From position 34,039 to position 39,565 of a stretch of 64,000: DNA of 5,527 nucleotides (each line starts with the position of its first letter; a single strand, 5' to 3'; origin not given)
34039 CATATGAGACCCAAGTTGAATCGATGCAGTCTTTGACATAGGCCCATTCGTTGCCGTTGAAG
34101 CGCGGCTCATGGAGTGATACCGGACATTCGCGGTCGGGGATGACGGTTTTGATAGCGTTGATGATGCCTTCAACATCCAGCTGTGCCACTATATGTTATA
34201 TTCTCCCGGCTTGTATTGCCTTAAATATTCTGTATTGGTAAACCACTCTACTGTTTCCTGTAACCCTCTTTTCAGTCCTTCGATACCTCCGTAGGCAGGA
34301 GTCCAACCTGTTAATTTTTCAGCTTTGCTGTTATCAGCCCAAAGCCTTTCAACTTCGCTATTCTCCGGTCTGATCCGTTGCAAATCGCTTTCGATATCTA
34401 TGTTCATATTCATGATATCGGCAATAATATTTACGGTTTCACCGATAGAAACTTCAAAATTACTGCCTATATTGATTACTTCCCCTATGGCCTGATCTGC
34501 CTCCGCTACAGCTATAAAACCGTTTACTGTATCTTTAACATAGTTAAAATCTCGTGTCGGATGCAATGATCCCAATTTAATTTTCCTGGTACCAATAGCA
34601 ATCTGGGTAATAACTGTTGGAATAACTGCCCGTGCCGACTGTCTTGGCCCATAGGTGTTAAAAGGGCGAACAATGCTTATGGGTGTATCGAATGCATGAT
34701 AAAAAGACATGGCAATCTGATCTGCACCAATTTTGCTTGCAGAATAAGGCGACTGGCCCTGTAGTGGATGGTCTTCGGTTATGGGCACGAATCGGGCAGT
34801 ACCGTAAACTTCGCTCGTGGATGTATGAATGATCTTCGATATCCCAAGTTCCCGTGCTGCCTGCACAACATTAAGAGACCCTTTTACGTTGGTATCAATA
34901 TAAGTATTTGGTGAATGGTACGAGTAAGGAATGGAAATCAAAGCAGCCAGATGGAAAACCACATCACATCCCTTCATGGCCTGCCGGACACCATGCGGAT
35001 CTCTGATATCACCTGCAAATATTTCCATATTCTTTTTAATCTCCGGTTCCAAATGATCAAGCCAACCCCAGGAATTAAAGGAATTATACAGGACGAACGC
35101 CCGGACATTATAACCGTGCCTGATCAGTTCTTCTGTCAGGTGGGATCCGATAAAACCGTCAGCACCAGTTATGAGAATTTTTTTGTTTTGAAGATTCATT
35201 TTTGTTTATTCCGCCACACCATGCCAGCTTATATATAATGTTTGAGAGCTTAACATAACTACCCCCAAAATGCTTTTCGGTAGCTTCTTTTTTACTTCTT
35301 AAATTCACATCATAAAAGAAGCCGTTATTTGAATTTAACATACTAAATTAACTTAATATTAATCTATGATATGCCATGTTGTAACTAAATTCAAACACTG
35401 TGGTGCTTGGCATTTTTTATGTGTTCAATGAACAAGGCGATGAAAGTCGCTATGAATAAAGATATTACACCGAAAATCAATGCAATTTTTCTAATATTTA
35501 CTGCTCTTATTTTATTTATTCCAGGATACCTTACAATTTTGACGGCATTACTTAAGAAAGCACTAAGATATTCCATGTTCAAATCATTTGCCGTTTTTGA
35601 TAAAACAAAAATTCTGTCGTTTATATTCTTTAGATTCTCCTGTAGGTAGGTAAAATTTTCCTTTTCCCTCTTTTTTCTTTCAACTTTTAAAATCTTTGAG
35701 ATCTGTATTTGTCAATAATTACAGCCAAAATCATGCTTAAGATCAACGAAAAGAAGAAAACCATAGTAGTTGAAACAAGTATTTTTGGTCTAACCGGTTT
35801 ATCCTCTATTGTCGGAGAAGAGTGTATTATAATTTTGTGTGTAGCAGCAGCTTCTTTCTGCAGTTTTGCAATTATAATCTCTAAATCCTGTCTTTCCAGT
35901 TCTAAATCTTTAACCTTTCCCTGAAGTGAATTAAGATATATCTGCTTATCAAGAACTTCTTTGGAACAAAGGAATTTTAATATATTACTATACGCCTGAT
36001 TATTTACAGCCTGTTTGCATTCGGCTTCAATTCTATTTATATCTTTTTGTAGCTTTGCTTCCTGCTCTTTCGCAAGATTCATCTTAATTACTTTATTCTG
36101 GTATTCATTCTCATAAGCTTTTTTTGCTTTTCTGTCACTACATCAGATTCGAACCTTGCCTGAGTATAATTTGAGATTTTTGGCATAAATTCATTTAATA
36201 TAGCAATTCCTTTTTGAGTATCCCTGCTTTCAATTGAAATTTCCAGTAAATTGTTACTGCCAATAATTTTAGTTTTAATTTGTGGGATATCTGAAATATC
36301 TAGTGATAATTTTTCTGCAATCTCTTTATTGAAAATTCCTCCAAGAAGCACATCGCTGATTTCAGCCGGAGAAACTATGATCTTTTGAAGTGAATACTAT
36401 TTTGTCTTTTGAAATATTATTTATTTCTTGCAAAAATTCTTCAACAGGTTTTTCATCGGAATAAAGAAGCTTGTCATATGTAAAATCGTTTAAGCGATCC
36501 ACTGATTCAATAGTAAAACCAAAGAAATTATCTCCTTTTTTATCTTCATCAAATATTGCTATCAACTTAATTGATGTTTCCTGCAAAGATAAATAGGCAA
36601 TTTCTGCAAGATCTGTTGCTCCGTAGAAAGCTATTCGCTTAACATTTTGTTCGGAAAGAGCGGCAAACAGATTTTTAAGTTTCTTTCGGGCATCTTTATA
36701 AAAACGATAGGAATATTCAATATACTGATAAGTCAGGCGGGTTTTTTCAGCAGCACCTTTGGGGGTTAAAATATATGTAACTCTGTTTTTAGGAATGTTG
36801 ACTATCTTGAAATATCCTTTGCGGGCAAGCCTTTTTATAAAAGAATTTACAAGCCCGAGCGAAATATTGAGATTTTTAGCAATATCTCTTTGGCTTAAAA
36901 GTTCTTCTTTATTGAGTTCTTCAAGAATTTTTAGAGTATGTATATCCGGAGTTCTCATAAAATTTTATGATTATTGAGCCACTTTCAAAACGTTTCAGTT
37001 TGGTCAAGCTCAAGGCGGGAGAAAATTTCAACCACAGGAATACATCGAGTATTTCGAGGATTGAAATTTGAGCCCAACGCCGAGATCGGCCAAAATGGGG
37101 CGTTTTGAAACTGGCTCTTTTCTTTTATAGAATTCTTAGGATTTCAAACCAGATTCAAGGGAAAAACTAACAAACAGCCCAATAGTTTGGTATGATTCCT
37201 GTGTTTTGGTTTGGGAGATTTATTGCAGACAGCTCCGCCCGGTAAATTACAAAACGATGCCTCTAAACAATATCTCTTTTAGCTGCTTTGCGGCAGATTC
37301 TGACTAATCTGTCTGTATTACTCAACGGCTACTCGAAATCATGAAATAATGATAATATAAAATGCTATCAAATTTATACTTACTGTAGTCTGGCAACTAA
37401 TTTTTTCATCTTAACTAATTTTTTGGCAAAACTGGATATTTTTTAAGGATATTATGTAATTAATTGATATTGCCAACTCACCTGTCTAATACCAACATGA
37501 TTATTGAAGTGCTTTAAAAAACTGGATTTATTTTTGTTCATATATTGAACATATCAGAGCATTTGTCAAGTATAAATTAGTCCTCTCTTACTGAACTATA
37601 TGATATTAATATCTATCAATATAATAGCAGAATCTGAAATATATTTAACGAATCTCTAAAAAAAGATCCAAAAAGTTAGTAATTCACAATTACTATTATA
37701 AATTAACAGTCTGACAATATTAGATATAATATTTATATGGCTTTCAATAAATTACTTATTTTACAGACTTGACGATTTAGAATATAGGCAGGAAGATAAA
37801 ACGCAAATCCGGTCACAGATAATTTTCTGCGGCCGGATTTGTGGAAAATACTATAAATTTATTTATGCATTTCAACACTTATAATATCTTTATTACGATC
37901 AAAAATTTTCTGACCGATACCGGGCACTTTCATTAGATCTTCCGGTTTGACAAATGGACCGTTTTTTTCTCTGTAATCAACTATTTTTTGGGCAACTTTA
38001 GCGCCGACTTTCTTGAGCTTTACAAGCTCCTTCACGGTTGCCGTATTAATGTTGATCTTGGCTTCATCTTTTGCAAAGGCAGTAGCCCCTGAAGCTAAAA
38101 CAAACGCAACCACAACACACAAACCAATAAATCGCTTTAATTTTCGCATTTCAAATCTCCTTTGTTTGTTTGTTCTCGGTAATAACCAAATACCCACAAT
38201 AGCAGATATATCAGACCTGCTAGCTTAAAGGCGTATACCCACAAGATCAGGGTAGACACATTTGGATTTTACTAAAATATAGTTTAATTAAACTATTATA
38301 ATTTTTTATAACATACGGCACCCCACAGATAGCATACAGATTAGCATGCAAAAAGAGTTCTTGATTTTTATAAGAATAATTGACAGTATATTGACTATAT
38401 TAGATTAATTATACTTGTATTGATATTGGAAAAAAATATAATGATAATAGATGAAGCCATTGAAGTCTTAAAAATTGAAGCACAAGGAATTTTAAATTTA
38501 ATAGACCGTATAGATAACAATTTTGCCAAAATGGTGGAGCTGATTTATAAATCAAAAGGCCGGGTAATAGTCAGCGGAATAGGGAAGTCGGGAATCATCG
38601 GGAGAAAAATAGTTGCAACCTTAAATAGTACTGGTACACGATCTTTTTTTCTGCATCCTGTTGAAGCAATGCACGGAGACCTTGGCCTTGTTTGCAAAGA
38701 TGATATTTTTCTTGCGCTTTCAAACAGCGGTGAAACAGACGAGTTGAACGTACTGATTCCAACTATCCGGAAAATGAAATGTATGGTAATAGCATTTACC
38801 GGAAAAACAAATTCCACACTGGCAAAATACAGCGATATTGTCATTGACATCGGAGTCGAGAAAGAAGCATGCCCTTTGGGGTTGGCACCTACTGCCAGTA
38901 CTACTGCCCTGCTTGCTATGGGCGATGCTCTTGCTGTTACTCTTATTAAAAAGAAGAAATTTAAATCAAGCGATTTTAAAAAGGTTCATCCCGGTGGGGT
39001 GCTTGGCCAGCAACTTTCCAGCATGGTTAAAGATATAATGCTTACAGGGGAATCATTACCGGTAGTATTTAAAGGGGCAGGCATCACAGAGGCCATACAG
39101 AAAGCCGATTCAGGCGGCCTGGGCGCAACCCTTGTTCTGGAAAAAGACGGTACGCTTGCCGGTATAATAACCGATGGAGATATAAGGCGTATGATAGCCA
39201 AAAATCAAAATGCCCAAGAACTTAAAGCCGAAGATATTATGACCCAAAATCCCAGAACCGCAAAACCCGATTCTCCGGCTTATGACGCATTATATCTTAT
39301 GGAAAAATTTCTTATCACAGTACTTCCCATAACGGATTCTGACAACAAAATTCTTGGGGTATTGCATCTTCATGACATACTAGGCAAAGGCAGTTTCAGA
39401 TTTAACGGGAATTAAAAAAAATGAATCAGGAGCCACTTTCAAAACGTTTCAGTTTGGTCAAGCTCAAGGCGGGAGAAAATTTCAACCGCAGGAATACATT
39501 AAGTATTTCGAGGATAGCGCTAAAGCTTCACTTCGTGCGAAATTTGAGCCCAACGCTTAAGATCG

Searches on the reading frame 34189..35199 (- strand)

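Call 35: search_protein_families(library=pfam, proteins=[window:34189-35199:-], max_evalue=0.01)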
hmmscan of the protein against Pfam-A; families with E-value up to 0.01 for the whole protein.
window:34189-35199:- (336 aa): 9 families
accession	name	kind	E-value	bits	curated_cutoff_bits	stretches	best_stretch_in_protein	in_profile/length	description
PF16363.11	GDP_Man_Dehyd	-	1.2e-75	255.5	27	1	9-310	1-330/332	GDP-mannose 4,6 dehydratase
PF01370.27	Epimerase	-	3.6e-57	194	20.9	1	8-245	1-240/240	NAD dependent epimerase/dehydratase family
PF01073.25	3Beta_HSD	-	1.4e-23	83.8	22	1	9-229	1-226/280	3-beta hydroxysteroid dehydrogenase/isomerase family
PF02719.21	Polysacc_synt_2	-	2.4e-22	79.9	20.2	1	8-294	1-281/293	Polysaccharide biosynthesis protein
PF07993.18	NAD_binding_4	-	5.5e-16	58.9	20.1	1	10-189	1-214/258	Male sterility protein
PF13460.12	NAD_binding_10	-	2.4e-12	47.5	27.2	1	12-137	1-108/184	NAD(P)H-binding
PF04321.23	RmlD_sub_bind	-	2.1e-11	43.9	27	1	7-161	2-134/287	RmlD substrate binding domain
PF05368.20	NmrA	-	1.3e-10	41.8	27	1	4-128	1-107/298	NmrA-like family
PF00106.31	adh_short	-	1.2e-09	38.3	26.6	1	6-167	1-164/195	short chain dehydrogenase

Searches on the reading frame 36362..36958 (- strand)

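Call 74: search_protein_families(library=pfam, proteins=[window:36362-36958:-], max_evalue=0.000001)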
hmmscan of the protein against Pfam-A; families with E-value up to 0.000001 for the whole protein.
window:36362-36958:- (198 aa): 1 family
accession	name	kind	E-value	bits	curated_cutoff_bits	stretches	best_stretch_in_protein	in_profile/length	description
PF13412.12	HTH_24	-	4e-12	45.9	21.9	1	5-49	2-46/48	Winged helix-turn-helix DNA-binding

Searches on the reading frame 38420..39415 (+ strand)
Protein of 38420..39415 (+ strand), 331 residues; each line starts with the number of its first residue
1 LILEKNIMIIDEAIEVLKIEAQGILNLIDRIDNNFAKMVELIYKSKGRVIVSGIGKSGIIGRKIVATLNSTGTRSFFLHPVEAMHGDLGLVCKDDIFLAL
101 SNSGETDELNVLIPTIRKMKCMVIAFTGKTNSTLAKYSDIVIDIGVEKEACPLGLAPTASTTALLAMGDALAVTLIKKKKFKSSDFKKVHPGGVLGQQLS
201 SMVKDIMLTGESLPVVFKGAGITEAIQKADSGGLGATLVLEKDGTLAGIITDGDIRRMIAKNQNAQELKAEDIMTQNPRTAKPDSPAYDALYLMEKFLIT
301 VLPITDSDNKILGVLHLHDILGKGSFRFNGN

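Call 74: search_protein_families(library=pfam, proteins=[window:38420-39415:+], max_evalue=0.000001)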
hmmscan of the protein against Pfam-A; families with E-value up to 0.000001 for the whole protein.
window:38420-39415:+ (331 aa): 2 families
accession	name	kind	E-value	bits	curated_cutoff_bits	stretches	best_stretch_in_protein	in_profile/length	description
PF01380.27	SIS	-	6.1e-25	88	25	1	42-173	2-130/131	SIS domain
PF00571.33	CBS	-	4.3e-19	69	24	1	271-321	2-52/57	CBS domain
